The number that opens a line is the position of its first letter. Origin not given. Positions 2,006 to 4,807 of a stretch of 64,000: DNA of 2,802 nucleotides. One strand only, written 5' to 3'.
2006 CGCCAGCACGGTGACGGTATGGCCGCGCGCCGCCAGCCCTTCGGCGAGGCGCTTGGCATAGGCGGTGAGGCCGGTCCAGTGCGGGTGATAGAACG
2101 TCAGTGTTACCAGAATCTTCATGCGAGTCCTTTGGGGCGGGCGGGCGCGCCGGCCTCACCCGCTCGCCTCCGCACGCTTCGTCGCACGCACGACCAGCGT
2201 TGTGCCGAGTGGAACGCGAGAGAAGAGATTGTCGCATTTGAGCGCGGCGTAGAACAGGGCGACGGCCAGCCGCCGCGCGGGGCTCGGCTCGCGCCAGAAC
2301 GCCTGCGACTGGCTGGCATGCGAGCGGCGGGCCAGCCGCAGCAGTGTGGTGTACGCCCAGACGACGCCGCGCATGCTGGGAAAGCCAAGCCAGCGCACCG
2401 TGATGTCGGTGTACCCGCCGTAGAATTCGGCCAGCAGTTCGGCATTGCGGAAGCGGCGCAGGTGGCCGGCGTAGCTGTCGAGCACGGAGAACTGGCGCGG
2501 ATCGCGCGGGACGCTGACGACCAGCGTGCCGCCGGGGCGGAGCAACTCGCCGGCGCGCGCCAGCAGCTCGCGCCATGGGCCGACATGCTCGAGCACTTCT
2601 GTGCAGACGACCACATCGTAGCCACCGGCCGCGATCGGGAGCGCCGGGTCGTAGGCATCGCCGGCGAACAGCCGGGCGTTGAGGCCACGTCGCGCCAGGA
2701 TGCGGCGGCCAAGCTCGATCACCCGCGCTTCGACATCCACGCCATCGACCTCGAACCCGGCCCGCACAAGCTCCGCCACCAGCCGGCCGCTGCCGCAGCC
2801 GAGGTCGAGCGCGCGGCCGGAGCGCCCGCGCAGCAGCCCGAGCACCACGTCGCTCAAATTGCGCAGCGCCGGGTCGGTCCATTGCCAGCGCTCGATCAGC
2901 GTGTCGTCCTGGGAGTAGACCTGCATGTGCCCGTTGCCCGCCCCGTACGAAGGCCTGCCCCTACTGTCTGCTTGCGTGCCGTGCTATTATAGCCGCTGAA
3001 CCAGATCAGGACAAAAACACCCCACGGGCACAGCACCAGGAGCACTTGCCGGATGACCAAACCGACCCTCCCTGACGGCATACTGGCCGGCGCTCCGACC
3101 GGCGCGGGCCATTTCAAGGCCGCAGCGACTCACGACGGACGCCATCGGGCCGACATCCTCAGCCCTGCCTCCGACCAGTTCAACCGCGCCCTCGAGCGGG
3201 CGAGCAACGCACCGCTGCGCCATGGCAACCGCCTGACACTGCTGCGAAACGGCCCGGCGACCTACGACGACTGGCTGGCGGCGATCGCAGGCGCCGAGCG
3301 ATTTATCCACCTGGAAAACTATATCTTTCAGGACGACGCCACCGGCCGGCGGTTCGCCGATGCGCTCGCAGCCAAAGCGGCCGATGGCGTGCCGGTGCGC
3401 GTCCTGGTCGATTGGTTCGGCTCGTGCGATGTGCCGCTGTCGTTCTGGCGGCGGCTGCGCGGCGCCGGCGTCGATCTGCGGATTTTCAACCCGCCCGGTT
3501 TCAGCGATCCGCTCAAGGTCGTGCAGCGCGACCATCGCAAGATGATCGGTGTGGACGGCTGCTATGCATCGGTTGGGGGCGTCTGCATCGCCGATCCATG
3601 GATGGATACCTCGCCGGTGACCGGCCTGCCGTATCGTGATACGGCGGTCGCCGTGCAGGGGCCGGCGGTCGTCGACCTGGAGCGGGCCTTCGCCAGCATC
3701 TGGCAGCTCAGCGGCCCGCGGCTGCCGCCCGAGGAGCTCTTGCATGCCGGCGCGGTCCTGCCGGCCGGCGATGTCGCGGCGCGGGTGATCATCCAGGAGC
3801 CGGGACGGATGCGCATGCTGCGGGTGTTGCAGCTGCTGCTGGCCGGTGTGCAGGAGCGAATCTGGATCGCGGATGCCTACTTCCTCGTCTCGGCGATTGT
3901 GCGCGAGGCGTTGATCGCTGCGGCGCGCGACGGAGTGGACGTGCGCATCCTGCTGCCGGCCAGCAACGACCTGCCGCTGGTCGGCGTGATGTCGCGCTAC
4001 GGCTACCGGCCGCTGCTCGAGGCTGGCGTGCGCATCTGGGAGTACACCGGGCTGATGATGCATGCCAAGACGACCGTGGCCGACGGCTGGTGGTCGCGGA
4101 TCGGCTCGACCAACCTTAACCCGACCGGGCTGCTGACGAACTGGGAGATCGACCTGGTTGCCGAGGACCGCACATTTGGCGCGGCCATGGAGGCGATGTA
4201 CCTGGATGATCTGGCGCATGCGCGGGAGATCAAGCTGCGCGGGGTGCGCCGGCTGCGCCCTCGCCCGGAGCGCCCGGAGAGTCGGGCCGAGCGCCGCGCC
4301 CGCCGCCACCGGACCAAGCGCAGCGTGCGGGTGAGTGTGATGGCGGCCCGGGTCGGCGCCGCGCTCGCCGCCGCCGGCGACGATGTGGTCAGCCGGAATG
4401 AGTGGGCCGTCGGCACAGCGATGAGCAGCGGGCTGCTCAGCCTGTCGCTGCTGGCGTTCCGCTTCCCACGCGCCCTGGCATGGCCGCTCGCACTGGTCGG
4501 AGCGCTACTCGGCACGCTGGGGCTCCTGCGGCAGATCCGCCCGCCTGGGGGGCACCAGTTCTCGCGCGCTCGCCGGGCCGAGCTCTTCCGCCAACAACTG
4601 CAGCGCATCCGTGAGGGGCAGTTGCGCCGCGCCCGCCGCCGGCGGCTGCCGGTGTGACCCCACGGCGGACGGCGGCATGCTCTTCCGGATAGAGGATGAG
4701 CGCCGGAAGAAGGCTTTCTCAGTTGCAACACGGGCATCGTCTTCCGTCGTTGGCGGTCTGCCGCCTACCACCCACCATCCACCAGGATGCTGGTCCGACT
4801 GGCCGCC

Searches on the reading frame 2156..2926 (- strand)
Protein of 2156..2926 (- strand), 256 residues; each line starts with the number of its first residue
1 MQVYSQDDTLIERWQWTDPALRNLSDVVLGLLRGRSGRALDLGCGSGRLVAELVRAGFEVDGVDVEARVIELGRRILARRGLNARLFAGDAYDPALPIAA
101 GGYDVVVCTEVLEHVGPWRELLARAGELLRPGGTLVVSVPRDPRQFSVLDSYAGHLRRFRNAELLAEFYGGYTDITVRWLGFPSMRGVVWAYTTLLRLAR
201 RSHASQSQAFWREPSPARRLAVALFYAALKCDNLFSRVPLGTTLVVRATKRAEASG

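Call 12: search_protein_families(library=pfam, proteins=[window:2156-2926:-], max_evalue=0.001)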
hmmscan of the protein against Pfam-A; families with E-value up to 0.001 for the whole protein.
window:2156-2926:- (256 aa): 9 families
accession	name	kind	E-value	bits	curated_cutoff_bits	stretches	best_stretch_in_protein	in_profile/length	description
PF13489.12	Methyltransf_23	-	6.6e-20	71.9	27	1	25-162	10-132/164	Methyltransferase domain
PF13649.12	Methyltransf_25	-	2.9e-18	66.8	27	1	40-133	2-97/97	Methyltransferase domain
PF08242.18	Methyltransf_12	-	5.5e-18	65.9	30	1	40-135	1-98/98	Methyltransferase domain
PF08241.18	Methyltransf_11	-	1.5e-16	61.2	21.2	1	40-137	1-95/95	Methyltransferase domain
PF13847.12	Methyltransf_31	-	1.1e-13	51.5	27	1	38-141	6-113/145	Methyltransferase domain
PF05175.20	MTS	-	5e-09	36.5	23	1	31-151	26-152/170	Methyltransferase small domain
PF01209.24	Ubie_methyltran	-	3.9e-05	23.5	20.1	1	37-137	49-151/233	ubiE/COQ5 methyltransferase family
PF03848.20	TehB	-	4.6e-05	23.4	20.4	1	35-113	30-106/193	Tellurite resistance protein TehB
PF02353.26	CMAS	-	0.00052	19.9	27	1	28-137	54-164/273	Mycolic acid cyclopropane synthetase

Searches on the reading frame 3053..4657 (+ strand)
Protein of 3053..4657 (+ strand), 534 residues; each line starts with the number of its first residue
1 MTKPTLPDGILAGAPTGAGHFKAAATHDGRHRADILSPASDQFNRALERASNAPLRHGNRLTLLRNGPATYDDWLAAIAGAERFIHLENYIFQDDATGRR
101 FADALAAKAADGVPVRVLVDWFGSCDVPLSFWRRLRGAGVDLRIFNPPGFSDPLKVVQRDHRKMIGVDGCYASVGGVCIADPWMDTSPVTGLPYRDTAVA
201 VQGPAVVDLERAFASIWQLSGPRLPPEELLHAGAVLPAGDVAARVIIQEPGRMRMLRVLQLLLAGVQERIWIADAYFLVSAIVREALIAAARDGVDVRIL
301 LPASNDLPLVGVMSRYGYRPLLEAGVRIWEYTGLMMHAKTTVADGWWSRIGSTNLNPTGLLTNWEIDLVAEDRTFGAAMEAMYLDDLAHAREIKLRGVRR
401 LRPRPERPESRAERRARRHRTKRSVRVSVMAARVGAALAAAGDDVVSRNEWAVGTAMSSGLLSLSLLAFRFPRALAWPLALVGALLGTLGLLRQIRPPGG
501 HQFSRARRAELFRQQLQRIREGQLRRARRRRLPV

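Call 12: search_protein_families(library=pfam, proteins=[window:3053-4657:+], max_evalue=0.001)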
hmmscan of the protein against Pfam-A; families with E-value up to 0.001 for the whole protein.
window:3053-4657:+ (534 aa): 2 families
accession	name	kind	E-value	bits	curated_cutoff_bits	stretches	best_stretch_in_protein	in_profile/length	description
PF13091.12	PLDc_2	-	1.3e-30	106.4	27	2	267-380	9-125/132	PLD-like domain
PF00614.28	PLDc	-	0.00032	21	21.9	0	159-176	4-21/28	Phospholipase D Active site motif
